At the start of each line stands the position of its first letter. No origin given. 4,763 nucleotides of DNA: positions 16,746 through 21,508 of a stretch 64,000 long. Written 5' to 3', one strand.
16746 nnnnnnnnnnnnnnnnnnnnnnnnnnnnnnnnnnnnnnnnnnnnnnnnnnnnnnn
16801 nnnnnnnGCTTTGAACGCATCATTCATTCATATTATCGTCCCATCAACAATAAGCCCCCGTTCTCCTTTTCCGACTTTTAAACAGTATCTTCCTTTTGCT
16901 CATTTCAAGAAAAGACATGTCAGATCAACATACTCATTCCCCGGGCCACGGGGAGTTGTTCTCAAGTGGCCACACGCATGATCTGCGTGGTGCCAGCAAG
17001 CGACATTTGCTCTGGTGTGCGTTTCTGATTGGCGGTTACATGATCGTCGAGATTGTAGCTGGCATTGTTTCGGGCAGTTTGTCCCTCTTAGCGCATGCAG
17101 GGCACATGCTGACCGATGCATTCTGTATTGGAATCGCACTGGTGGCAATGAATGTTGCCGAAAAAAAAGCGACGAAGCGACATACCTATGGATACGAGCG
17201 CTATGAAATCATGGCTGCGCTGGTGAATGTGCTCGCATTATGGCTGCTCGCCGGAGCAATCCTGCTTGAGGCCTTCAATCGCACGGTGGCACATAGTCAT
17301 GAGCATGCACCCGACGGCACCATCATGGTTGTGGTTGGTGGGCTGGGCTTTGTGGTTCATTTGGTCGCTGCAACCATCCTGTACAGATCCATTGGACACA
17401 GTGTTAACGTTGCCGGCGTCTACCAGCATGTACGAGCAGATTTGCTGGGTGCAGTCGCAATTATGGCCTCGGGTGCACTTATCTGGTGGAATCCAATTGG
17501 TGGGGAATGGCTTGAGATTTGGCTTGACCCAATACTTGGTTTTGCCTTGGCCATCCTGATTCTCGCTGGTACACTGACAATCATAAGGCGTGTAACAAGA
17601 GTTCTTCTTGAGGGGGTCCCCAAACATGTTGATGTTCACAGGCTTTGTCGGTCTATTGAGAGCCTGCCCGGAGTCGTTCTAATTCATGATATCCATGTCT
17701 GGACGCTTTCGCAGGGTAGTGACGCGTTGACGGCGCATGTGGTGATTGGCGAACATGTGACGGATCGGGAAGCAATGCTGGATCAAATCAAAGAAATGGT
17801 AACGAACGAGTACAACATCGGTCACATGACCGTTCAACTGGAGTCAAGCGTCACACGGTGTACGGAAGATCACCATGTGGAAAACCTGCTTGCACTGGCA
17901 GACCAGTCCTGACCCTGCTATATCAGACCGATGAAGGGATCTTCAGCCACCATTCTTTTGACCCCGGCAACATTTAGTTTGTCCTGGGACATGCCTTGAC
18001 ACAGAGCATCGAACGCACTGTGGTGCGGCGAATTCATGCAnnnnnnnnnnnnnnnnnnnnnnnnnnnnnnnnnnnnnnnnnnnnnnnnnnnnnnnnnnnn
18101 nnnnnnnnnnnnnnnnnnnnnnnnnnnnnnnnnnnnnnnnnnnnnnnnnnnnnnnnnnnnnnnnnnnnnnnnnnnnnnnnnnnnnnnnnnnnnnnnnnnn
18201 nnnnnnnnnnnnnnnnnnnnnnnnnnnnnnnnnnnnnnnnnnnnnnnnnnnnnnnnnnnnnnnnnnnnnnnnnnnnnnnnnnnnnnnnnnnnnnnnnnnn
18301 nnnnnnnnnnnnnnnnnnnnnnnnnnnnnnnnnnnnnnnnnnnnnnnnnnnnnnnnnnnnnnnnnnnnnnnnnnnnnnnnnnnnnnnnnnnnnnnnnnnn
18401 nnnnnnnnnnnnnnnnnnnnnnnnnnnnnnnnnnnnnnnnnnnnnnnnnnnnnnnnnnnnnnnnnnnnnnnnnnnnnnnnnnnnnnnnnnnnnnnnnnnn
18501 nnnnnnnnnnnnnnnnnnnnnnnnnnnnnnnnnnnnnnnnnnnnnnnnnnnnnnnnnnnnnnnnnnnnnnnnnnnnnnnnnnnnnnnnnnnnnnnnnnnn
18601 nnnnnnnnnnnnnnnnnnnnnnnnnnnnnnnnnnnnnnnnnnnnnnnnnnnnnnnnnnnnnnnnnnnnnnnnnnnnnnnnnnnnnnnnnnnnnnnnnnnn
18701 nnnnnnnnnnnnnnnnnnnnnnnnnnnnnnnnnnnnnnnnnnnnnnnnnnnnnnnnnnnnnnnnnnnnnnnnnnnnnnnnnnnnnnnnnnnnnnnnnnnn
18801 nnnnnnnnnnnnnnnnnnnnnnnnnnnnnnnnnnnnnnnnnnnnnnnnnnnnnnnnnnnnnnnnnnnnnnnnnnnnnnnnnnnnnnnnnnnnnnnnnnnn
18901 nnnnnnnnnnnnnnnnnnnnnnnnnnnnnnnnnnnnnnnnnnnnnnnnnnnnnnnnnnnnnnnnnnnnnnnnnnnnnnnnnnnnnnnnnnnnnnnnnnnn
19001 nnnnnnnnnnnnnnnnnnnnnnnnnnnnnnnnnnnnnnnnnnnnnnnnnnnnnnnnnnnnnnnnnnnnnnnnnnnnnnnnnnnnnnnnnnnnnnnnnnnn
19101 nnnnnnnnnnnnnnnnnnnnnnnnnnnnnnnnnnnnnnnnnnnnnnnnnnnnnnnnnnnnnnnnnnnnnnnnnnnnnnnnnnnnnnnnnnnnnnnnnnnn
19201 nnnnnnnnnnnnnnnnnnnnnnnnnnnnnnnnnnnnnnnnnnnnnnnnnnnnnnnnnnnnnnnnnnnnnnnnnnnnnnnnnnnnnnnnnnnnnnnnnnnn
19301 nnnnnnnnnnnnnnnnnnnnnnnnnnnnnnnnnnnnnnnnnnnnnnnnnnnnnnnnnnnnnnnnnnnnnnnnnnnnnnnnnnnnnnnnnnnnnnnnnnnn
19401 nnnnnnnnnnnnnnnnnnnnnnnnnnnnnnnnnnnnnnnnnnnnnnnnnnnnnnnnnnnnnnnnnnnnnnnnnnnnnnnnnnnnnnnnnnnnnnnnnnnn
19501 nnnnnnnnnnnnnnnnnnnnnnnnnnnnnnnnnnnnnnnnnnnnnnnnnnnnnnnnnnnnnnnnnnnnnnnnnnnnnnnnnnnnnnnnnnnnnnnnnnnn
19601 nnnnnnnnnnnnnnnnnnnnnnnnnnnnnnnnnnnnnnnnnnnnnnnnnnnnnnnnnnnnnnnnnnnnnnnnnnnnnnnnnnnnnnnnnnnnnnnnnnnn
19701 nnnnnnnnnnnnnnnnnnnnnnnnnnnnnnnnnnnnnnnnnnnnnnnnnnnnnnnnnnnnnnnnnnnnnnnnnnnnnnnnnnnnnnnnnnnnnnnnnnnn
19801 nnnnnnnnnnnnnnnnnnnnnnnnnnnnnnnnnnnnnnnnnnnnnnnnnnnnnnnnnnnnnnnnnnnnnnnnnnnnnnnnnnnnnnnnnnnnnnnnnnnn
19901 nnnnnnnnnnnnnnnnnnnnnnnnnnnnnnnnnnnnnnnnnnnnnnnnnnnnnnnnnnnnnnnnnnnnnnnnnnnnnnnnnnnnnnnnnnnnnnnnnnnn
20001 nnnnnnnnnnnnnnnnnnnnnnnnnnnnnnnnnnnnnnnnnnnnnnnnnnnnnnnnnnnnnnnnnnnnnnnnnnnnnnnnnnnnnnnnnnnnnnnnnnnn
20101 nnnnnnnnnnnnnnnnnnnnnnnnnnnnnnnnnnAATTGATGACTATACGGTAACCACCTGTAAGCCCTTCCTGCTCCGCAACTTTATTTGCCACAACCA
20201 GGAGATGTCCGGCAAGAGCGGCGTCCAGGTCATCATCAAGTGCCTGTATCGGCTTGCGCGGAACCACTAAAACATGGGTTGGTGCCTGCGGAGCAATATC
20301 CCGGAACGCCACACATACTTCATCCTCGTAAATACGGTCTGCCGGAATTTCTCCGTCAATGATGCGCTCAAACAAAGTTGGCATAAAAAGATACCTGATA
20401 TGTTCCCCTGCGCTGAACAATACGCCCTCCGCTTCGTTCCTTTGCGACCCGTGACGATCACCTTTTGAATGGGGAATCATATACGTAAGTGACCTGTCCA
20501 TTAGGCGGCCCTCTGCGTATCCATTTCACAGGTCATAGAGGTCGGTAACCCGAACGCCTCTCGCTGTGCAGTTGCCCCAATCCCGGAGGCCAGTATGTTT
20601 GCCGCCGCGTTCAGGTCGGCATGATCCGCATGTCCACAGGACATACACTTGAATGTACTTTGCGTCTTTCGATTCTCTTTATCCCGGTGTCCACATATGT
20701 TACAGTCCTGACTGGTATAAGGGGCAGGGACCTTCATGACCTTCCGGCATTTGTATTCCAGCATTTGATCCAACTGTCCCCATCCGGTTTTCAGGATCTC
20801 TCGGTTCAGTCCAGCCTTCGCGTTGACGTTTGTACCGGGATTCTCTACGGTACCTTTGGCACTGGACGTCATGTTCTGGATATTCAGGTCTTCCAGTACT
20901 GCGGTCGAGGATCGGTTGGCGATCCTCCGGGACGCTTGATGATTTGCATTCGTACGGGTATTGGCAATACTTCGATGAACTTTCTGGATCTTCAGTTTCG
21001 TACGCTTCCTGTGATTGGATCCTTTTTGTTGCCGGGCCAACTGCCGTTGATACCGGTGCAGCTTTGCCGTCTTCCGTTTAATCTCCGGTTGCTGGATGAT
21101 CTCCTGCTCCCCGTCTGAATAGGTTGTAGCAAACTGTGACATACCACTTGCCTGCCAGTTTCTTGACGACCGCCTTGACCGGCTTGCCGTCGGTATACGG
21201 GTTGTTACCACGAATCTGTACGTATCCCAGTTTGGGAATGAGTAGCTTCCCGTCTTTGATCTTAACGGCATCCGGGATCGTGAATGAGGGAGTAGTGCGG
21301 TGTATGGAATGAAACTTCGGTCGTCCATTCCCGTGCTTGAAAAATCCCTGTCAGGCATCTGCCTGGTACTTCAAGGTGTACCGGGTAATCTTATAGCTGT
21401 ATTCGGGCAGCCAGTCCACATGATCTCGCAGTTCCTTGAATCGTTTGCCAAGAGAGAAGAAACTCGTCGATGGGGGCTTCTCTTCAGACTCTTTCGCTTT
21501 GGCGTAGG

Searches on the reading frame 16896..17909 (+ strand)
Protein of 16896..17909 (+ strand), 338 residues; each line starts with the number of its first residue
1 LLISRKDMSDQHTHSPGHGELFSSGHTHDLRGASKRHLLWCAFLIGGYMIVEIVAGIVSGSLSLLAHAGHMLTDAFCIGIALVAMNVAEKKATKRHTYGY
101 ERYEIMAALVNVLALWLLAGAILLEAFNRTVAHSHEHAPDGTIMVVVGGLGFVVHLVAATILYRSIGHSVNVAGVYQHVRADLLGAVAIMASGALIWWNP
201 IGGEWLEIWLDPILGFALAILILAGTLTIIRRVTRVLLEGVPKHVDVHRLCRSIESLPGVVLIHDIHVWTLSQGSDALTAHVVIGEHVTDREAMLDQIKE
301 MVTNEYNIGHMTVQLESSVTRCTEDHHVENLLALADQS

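Call 10: search_protein_families(library=pfam, proteins=[window:16896-17909:+], max_evalue=0.001)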
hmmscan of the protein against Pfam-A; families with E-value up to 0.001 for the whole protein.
window:16896-17909:+ (338 aa): 2 families
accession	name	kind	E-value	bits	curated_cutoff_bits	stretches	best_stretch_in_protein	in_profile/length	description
PF01545.26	Cation_efflux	-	1.7e-38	132.8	26.6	1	43-238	6-198/198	Cation efflux family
PF16916.11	ZT_dimer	-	1.3e-12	48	26.7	1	242-317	1-77/78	Dimerisation domain of Zinc Transporter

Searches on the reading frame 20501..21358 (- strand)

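Call 44: search_protein_families(library=pfam, proteins=[window:20501-21358:-], max_evalue=0.0001)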
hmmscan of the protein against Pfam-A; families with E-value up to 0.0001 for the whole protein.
window:20501-21358:- (285 aa): 2 families
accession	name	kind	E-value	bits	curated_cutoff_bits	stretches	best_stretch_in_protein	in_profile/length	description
PF07282.18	Cas12f1-like_TNB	-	4.2e-19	68.9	26.3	1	193-255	1-60/60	Cas12f1-like, TNB domain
PF01385.25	OrfB_IS605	-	2.7e-17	63.5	30.5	1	72-165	24-118/120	Probable transposase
